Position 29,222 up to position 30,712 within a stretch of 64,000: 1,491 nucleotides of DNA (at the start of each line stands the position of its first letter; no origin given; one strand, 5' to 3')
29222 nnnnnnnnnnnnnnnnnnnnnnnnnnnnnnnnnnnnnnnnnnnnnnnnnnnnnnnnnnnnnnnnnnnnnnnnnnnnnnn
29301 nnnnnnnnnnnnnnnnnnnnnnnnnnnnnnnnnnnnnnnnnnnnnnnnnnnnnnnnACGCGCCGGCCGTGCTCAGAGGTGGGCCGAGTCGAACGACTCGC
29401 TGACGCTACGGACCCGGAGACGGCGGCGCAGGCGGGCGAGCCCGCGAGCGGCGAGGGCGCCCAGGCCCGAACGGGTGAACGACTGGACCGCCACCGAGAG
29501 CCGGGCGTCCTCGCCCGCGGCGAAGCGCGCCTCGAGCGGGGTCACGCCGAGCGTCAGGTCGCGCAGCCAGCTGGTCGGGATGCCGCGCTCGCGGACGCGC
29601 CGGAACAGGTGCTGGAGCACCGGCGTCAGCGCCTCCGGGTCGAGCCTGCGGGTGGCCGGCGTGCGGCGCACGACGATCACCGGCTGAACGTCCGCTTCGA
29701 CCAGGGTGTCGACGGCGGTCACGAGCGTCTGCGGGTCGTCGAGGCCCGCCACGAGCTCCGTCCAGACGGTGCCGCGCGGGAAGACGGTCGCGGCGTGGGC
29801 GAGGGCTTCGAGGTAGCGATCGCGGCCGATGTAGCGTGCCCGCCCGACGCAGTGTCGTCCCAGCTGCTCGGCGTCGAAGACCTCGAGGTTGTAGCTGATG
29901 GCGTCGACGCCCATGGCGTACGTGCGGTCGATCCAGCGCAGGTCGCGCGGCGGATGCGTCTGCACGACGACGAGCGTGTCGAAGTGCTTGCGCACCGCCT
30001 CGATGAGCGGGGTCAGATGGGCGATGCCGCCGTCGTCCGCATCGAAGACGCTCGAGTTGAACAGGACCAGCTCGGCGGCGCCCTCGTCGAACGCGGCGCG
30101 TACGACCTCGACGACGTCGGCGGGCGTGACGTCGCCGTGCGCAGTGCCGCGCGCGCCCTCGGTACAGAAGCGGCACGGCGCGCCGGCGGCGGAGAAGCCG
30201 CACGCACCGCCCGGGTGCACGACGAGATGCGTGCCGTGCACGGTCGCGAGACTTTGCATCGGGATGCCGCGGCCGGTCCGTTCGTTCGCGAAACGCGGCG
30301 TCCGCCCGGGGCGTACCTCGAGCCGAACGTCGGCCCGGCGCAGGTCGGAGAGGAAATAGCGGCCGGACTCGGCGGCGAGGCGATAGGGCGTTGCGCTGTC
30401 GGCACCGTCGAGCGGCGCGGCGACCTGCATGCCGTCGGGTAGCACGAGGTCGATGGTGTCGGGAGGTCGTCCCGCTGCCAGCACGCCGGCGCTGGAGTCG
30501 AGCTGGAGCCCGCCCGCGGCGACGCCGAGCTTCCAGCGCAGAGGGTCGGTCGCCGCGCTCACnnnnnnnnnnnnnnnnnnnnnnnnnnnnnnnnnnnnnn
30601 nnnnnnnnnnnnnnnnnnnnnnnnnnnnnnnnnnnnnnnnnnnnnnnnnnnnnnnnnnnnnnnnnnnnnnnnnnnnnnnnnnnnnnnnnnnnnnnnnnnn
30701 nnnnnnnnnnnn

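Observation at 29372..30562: Unassigned 396-aa protein with a Cx8Cx2C cysteine cluster at the distal end of the sulfur-carrier cluster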

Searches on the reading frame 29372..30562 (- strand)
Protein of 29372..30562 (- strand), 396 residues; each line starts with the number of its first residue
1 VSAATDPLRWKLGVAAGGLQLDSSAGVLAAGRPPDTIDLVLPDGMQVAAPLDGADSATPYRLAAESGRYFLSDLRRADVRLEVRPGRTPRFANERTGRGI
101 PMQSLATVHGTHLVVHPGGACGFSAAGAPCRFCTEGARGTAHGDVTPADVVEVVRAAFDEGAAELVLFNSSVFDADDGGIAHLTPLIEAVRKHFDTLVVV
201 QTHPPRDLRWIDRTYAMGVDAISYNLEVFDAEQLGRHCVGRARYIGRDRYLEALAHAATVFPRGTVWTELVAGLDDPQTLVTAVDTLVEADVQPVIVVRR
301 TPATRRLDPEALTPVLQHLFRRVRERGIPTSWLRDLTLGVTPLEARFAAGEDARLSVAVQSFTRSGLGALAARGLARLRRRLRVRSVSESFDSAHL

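Call 5: search_protein_families(library=pfam, proteins=[window:29372-30562:-], max_evalue=0.1)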
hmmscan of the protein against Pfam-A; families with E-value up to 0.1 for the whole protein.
window:29372-30562:- (396 aa): 1 family
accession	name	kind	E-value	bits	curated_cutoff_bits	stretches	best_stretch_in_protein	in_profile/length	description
PF04055.27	Radical_SAM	-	1.2e-07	32.6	29.5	1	130-274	11-152/166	Radical SAM superfamily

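Call 6: search_protein_families(library=ncbifam, proteins=[window:29372-30562:-], max_evalue=0.1)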
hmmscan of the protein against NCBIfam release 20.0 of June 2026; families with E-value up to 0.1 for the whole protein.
window:29372-30562:- (396 aa): 4 families
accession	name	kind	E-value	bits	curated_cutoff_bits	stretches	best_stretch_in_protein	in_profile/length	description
NF045502.1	variant_rSAM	domain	7e-40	137.1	125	1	55-298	70-324/357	radical SAM protein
TIGR04043.1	rSAM_MSMEG_0568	hypoth_equivalog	2.1e-31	109.2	303.7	1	30-303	22-301/354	MSMEG_0568 family radical SAM protein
TIGR00510.1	lipA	equivalog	0.0014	18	310.25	1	129-282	76-225/302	lipoyl synthase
NF045556.1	TbtD_PbtD_pyrid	equivalog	0.012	14.8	325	1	279-365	58-142/354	thiopeptide maturation pyridine synthase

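Call 7: find_homologous_proteins(query=window:29372-30562:-, max_evalue=0.001)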
Query window:29372-30562:- (396 aa): 371 proteins with E <= 0.001 among 8000 candidates; the best 120 are listed.
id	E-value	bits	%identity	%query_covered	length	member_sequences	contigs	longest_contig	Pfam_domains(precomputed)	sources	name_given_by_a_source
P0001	5.4e-258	873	100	100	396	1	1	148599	PF04055.28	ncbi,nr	ncbi:MAG: hypothetical protein KIT14_23875 [bacterium]|nr:hypothetical protein [bacterium]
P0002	4.3e-219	745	86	100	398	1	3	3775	-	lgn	-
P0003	7.7e-215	731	84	100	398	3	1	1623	PF04055.28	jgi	jgi:hypothetical protein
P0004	2.4e-212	723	85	99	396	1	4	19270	PF04055.28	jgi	jgi:hypothetical protein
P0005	1.8e-140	486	57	100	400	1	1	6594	-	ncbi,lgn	-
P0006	2.0e-138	480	57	99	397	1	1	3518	-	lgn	-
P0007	6.8e-135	468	58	100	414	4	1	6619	PF04055.28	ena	-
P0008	2.2e-134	466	58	99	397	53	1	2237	-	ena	-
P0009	4.5e-134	465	59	100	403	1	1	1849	PF04055.28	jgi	jgi:hypothetical protein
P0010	5.3e-134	465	58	99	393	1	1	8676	-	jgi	jgi:hypothetical protein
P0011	2.1e-133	463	57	99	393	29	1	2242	PF04055.28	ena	-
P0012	2.1e-133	463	57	99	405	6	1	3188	-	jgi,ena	jgi:hypothetical protein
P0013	7.9e-133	461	58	100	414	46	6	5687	PF04055.28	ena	-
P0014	9.4e-133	461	57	98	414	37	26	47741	PF04055.28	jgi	-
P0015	5.3e-132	459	56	99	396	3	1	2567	PF04055.28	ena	-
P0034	1.7e-128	447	56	100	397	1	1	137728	PF04055.28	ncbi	-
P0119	2.1e-117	410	52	100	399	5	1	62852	-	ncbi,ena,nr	ncbi:MAG TPA: radical SAM protein [Candidatus Eisenbacteria bacterium]|nr:radical SAM protein [Candi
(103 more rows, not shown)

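Call 8: search_solved_structures(query=window:29372-30562:-, max_evalue=10, show_alignments=2)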
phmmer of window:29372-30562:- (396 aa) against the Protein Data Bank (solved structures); distinct sequences matched with E-value up to 10: 0.

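Call 10: find_related_loci(query=A1, collection=genome_contigs, flank=10000)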
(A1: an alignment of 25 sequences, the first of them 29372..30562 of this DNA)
Query A1 (396 aa) in genome_contigs; peptide patterns used: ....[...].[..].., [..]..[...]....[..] (x = any residue, [..] = any of these).
125 stretches matched a pattern; 68 encode a relative of the query (tblastn E <= 1e-3); 68 distinct loci.
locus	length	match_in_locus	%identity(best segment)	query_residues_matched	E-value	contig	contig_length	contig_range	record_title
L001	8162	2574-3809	58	3-396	8e-126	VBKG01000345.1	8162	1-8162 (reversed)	MAG: Deltaproteobacteria bacterium isolate DP_3 14_1009_13_30cm_scaffold_8043, whole genome shotgun sequence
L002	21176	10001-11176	54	11-396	2e-124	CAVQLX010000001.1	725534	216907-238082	MAG: uncultured delta proteobacterium isolate MFD03975.bin.1.282 genome assembly, contig: contig_11190, whole genome sho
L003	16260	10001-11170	54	11-396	1e-123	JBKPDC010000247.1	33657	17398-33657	MAG: Thermodesulfobacteriota bacterium isolate GB_EKS_MAG_00034 GB_EKS_000000557332, whole genome shotgun sequence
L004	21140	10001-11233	56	4-396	4e-123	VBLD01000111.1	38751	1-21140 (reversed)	MAG: Deltaproteobacteria bacterium isolate DP_26 14_1009_16_30cm_scaffold_20437, whole genome shotgun sequence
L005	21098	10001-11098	55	1-364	7e-119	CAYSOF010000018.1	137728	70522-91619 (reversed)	MAG TPA_asm: uncultured Candidatus Binatia bacterium isolate binchicken_co179_115 genome assembly, contig: NODE_573_leng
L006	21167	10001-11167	54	11-396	3e-118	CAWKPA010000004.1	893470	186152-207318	MAG: uncultured delta proteobacterium isolate MFD09779.bin.1.362 genome assembly, contig: contig_45768, whole genome sho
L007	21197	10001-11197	51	2-396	9e-118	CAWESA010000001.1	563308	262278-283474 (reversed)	MAG: uncultured delta proteobacterium isolate MFD04944.bin.1.34 genome assembly, contig: contig_20850, whole genome shot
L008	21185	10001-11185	53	8-396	4e-122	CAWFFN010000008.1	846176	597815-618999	MAG: uncultured delta proteobacterium isolate MFD00822.bin.1.250 genome assembly, contig: contig_44102, whole genome sho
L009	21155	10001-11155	57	11-396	2e-114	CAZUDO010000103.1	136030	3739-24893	MAG TPA_asm: uncultured Candidatus Binatia bacterium isolate binchicken_co165_346 genome assembly, contig: k141_805501,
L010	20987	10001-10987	57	44-371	9e-111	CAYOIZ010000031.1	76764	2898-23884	MAG TPA_asm: uncultured Candidatus Binatia bacterium isolate binchicken_co199_112 genome assembly, contig: NODE_429_leng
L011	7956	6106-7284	55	7-396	2e-110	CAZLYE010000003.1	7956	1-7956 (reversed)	MAG TPA_asm: uncultured Candidatus Binatia bacterium isolate binchicken_co279_102 genome assembly, contig: k141_330785,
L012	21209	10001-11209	50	6-396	2e-105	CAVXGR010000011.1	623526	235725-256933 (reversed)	MAG: uncultured delta proteobacterium isolate MFD02416.bin.1.411 genome assembly, contig: contig_4093, whole genome shot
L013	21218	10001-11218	44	7-396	2e-104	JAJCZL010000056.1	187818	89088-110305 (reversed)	MAG: Deltaproteobacteria bacterium isolate OFTM47 OFTM47_55, whole genome shotgun sequence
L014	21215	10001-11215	44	7-396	5e-104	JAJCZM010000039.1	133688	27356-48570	MAG: Deltaproteobacteria bacterium isolate OFTM64 OFTM64_38, whole genome shotgun sequence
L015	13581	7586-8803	48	3-396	2e-101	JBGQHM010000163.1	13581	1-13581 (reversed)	MAG: Candidatus Binatia bacterium isolate OBJ2_061818_070_72 k141_783678_length_13581_cov_13.0000, whole genome shotgun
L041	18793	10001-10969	44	74-396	8e-71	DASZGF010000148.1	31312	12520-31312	MAG TPA_asm: Candidatus Binataceae bacterium isolate SMAG_U6541 k141_270243, whole genome shotgun sequence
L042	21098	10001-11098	39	37-390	9e-70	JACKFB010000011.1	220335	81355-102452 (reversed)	MAG: Deltaproteobacteria bacterium isolate HK-STAS-MYXO-49 HK-STAS-MYXO-49_11, whole genome shotgun sequence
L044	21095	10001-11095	38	35-387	3e-67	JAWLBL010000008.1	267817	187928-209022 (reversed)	MAG: Myxococcota bacterium isolate 15dZY3.bin.102 NODE_75_length_267817_cov_85.164214, whole genome shotgun sequence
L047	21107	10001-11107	45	26-396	3e-65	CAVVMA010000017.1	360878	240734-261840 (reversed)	MAG: uncultured delta proteobacterium isolate MFD09222.bin.2.46 genome assembly, contig: contig_89396, whole genome shot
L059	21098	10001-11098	30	11-396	4e-43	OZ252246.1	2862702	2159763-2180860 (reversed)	MAG: Nitrospinales bacterium isolate 09764799-6df8-48cc-ac82-a3f7e3b0517f genome assembly, chromosome: 1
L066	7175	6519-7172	37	13-232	3e-35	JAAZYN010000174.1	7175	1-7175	MAG: Myxococcales bacterium isolate bin59p NODE_174_length_7175_cov_3.758708, whole genome shotgun sequence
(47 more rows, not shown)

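Call 17: find_encoding_contigs(protein=P0001, flank=10000, max_places=2)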
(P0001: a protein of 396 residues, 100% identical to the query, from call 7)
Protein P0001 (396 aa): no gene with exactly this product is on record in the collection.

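Call 18: find_encoding_contigs(protein=P0034, flank=10000, max_places=2)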
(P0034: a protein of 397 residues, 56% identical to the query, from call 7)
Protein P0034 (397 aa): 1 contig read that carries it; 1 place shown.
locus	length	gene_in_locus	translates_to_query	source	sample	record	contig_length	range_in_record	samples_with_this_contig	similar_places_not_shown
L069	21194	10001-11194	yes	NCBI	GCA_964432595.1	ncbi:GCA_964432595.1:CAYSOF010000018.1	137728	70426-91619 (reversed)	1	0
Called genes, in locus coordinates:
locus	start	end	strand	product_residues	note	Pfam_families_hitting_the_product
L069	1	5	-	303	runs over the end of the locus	PF01656:CbiA, PF02374:ArsA_ATPase, PF10609:ParA, PF13614:AAA_31 (weak)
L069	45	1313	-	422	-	PF00109:ketoacyl-synt, PF02801:Ketoacyl-synt_C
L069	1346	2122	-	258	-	PF02361:CbiQ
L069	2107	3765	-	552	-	PF03193:RsgA_GTPase (faint), PF13481:AAA_25 (faint), PF00005:ABC_tran, PF01078:Mg_chelatase (faint), PF02463:SMC_N (faint), PF13191:AAA_16 (faint), PF13304:AAA_21 (faint), PF00005:ABC_tran, +6 more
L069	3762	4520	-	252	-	PF06177:QueT, PF07155:ECF-ribofla_trS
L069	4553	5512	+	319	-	PF13432:TPR_16 (faint), PF13512:TPR_18, PF13525:YfiO, PF07719:TPR_2 (faint), PF13174:TPR_6 (faint), PF13428:TPR_14 (faint), PF14559:TPR_19 (faint)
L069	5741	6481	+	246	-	PF00899:ThiF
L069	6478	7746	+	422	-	PF00291:PALP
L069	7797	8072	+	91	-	PF02597:ThiS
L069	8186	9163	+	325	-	PF00291:PALP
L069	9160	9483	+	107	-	PF09383:NIL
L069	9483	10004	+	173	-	PF00899:ThiF (faint)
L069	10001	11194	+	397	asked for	PF04055:Radical_SAM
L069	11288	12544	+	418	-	PF14306:PUA_2, PF01747:ATP-sulfurylase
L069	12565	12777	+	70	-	-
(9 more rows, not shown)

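Call 25: search_protein_families(library=pfam, proteins=[L044:6377-7651:+, L044:7816-8721:+, L044:9016-9405:+, L044:9402-9857:+, L044:11358-12641:+, L044:12638-13138:+, L059:7825-8487:+, L059:8550-9968:+, L059:11106-12002:+, L059:12092-12646:+], max_evalue=0.01)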
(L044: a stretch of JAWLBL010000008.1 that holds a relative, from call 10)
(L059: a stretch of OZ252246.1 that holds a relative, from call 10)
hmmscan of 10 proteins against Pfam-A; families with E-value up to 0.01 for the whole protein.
L044:6377-7651:+ (424 aa): 5 families
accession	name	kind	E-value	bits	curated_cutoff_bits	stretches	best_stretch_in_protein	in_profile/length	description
PF05221.23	AdoHcyase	-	2e-77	260.7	25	2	9-141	1-138/299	S-adenosyl-L-homocysteine hydrolase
PF00670.27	AdoHcyase_NAD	-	4.2e-55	186.7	27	1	191-351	1-161/162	S-adenosyl-L-homocysteine hydrolase, NAD binding domain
PF02826.25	2-Hacid_dh_C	-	3.7e-12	46.4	25.1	1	209-300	32-127/178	D-isomer specific 2-hydroxyacid dehydrogenase, NAD binding domain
PF07991.19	KARI_N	-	2.2e-06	27.8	20.6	1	211-276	2-68/165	Acetohydroxy acid isomeroreductase, NADPH-binding domain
PF02254.24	TrkA_N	-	0.0024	18.6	23.8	1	216-263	1-48/116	TrkA-N domain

L044:7816-8721:+ (301 aa): 5 families
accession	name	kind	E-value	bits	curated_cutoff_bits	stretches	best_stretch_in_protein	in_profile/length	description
PF00899.27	ThiF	-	4.7e-60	203.1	28.1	1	3-215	22-237/238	ThiF family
PF01206.22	TusA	-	8.5e-14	51.6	28.6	1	223-292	2-70/70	Sulfurtransferase TusA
PF13241.12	NAD_binding_7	-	5.9e-05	24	22.1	1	3-121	9-92/104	Putative NAD(P)-binding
PF02558.23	ApbA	-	0.0067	16.5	22.2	0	4-44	1-40/150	Ketopantoate reductase PanE/ApbA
PF03721.20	UDPG_MGDP_dh_N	-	0.0078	16.2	27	0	4-44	3-43/187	UDP-glucose/GDP-mannose dehydrogenase family, NAD binding domain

L044:9016-9405:+ (129 aa): 1 family
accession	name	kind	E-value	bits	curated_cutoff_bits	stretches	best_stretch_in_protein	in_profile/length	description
PF00899.27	ThiF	-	0.00031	20.4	28.1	1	11-59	1-49/238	ThiF family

L044:9402-9857:+ (151 aa): 1 family
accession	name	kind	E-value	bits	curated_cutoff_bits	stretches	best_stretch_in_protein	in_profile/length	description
PF14464.11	Prok-JAB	-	2.3e-14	53.7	25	1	13-119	3-95/114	Prokaryotic homologs of the JAB domain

L044:11358-12641:+ (427 aa): 0 families

L044:12638-13138:+ (166 aa): 2 families
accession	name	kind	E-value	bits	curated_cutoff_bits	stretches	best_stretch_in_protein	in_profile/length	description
PF00582.32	Usp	-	1.4e-05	26.1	24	1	13-138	9-122/141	Universal stress protein family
PF00875.24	DNA_photolyase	-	0.0004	20.8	26.6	1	24-128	14-96/164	DNA photolyase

L059:7825-8487:+ (220 aa): 4 families
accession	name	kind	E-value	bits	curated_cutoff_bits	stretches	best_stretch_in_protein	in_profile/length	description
PF13419.12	HAD_2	-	3.7e-36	125.3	23.8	1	13-190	1-178/178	Haloacid dehalogenase-like hydrolase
PF00702.32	Hydrolase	-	9.5e-25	88.5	26.4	1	10-183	1-190/191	haloacid dehalogenase-like hydrolase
PF13242.12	Hydrolase_like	-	2.4e-09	37.4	22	1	146-215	3-75/75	HAD-hyrolase-like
PF12710.13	HAD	-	1.3e-07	32.7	27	1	13-179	1-187/189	haloacid dehalogenase-like hydrolase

L059:8550-9968:+ (472 aa): 3 families
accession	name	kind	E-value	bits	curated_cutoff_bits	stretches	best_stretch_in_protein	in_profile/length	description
PF08245.18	Mur_ligase_M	-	6e-25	88.8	24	1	120-305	1-199/200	Mur ligase middle domain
PF02875.26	Mur_ligase_C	-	5.4e-23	82.7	28.4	1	328-460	1-127/127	Mur ligase, glutamate ligase domain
PF01225.30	Mur_ligase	-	1.1e-19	71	21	1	15-111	2-91/95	Mur ligase family, catalytic domain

L059:11106-12002:+ (298 aa): 2 families
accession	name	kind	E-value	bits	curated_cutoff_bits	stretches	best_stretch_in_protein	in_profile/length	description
PF04055.27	Radical_SAM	-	3.4e-16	60.3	29.5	1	32-170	6-145/166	Radical SAM superfamily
PF13353.11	Fer4_12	-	0.0056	17.4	22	0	33-95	15-78/137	4Fe-4S single cluster domain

L059:12092-12646:+ (184 aa): 3 families
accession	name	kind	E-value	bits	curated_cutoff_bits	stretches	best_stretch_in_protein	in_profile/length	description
PF00578.27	AhpC-TSA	-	3.4e-20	72.7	26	1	12-135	2-123/124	AhpC/TSA family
PF08534.16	Redoxin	-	1.8e-16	60.7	26.6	1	12-147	3-141/148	Redoxin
PF13905.12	Thioredoxin_8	-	0.00016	22.4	27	1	37-131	2-92/94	Thioredoxin-like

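Call 29: predict_structure(alignment_id=A2)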
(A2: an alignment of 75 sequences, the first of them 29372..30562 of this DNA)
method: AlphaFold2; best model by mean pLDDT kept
length: 396 residues; sequences in the alignment: 75
mean_pLDDT: 88.1   pTM: 0.86
mean pLDDT of the five models: 88.1, 87.2, 86.3, 85.9, 85.4
residues with pLDDT >= 90: 268; 70-90: 73; 50-70: 41; < 50: 14
segments of 3 or more residues with pLDDT < 50: 385-396
pLDDT, mean of each block of 10 residues (from residue 1): 76 94 88 82 92 85 96 92 93 96 93 91 88 77 85 97 94 87 96 95 95 96 95 94 93 98 96 97 98 95 90 97 95 85 94 68 58 67 52 45
secondary structure, 60 per line:
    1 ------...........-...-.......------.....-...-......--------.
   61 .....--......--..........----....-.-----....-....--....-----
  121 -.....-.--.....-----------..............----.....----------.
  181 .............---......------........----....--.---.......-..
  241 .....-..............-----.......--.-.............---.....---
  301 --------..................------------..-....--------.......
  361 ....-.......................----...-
elements in order: H7-17 E19-21 H23-29 E36-40 E46-51 E60-65 E68-73 E76-85 H90-93 E106-109 E112-115 H123-126 H131-135 H147-160 E165-169 H180-193 E197-202 H209-216 E221-224 H231-237 H239-245 H247-260 E266-272 H277-289 E293-297 H309-326 H342-345 H354-364 H366-388

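Call 31: search_protein_representatives(alignment_id=A2)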
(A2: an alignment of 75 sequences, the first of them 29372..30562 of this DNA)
Query: 75 sequences, 402 profile positions. Proteins with E-value up to 0.001 (for the whole library): 1555; up to 1e-10: 928; up to 1e-30: 162. The best 150 are listed.
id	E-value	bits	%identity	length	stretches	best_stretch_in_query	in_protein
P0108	9.4e-194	660.8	-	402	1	5-401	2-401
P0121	9.6e-158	542.2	-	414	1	6-400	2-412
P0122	2.2e-148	511.4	-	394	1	6-398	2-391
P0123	2.1e-141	488.4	-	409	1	4-401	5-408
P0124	2.0e-139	481.9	-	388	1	3-394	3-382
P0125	4.2e-137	474.3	-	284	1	53-334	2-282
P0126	2.1e-133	462.1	-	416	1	6-402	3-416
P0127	1.1e-131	456.5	-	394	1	4-394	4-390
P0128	1.2e-129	449.6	-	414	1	6-402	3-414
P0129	3.8e-124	431.6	-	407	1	5-401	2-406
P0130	1.9e-121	422.7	-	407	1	7-398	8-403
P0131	3.5e-121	421.8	-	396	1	6-392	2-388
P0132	1.1e-120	420.2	-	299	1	106-402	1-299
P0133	3.1e-114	399.0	-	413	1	5-398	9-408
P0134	8.3e-107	374.5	-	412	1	5-396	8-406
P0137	2.8e-97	343.1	-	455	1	5-400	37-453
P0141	6.7e-91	322.1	-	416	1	6-393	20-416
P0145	4.4e-86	306.2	-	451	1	4-392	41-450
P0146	1.7e-84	301.1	-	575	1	9-401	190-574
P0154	4.9e-79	283.0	-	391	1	5-394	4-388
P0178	4.7e-53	197.5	-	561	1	6-370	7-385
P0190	4.8e-49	184.3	-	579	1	6-363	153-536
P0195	2.5e-46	175.3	-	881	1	5-390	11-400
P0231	7.4e-39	150.7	-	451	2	226-310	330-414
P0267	7.6e-33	130.9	-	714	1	10-319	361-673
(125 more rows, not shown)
